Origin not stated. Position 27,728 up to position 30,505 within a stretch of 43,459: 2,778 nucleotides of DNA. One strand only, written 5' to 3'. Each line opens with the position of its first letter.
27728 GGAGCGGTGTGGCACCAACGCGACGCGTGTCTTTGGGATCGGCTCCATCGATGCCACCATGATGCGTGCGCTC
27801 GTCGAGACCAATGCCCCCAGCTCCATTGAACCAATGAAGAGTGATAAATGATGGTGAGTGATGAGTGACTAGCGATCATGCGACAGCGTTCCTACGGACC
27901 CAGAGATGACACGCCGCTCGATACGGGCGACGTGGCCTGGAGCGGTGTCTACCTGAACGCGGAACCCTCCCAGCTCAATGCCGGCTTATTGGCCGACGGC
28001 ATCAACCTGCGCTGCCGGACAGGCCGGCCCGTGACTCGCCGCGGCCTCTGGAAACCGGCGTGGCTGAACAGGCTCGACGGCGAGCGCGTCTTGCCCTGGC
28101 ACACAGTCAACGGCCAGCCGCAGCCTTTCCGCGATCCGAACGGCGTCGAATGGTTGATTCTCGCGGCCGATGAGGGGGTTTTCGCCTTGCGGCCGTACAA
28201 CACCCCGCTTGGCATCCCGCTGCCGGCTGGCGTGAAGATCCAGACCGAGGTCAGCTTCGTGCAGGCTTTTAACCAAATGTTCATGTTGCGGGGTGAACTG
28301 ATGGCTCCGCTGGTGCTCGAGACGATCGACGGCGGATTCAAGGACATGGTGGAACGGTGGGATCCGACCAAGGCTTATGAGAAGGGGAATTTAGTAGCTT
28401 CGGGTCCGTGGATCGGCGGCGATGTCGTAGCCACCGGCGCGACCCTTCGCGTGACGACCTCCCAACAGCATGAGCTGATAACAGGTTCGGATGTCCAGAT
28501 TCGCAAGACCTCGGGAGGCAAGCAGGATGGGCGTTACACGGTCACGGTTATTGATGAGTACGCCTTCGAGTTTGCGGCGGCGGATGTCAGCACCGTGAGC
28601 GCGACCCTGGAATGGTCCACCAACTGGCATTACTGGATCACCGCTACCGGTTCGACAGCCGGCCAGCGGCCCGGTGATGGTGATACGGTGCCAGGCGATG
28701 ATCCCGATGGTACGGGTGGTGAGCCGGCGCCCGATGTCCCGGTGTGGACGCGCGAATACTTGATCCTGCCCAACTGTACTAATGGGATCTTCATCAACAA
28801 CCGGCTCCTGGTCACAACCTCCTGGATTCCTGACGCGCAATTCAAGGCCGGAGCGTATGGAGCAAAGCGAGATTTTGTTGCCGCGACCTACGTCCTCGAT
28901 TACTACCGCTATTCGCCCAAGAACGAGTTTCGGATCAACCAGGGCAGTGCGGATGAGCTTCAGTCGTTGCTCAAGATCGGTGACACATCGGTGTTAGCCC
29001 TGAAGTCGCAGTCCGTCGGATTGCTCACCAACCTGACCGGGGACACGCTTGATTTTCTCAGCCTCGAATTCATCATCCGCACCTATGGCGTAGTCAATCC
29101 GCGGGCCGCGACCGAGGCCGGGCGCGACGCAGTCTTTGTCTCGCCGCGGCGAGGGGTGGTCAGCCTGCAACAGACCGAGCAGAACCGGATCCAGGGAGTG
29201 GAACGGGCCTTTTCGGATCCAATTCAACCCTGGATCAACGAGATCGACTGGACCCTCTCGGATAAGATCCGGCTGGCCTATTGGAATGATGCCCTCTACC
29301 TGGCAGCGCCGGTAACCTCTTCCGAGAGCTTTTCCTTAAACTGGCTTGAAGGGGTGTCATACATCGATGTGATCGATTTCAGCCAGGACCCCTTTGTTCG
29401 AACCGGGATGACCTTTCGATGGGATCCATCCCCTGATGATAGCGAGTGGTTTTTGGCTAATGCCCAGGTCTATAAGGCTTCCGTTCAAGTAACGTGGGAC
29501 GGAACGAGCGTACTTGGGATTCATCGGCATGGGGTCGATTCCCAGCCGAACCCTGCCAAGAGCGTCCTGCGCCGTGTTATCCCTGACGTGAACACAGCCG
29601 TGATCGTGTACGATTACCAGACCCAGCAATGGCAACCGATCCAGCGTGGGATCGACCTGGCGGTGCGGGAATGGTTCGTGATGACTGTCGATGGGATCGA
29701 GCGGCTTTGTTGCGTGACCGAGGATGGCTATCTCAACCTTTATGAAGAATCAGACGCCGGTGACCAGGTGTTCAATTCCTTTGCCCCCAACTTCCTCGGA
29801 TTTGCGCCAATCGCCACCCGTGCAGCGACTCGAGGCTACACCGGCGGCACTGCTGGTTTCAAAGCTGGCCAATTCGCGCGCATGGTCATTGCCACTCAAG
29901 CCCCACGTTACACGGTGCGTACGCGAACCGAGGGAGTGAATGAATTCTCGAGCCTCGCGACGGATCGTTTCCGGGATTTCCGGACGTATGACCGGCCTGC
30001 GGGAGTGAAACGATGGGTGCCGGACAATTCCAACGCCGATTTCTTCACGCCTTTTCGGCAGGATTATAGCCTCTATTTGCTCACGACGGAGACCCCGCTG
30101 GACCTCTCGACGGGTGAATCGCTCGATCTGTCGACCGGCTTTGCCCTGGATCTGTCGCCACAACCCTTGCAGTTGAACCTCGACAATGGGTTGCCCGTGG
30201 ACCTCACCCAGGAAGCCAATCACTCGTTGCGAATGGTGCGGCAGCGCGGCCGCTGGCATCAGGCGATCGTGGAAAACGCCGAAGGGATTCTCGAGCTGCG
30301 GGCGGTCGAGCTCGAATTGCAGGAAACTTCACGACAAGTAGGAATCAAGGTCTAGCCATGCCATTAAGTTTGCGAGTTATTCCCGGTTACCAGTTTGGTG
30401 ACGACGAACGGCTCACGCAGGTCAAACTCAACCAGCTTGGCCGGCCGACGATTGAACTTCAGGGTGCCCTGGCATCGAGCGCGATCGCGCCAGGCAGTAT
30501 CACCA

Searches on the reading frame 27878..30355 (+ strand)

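Call 22: search_protein_families(library=pfam, proteins=[window:27878-30355:+], max_evalue=0.001)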
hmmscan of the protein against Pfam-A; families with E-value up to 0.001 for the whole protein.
window:27878-30355:+ (825 aa): 0 families

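Call 24: search_protein_families(library=phrogs, proteins=[window:27878-30355:+], max_evalue=0.001)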
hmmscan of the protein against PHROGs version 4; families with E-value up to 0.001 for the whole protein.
window:27878-30355:+ (825 aa): 1 family
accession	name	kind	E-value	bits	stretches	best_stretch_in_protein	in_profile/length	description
phrog_5838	-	head and packaging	0.00026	19.9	1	182-239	384-442/1106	virion structural protein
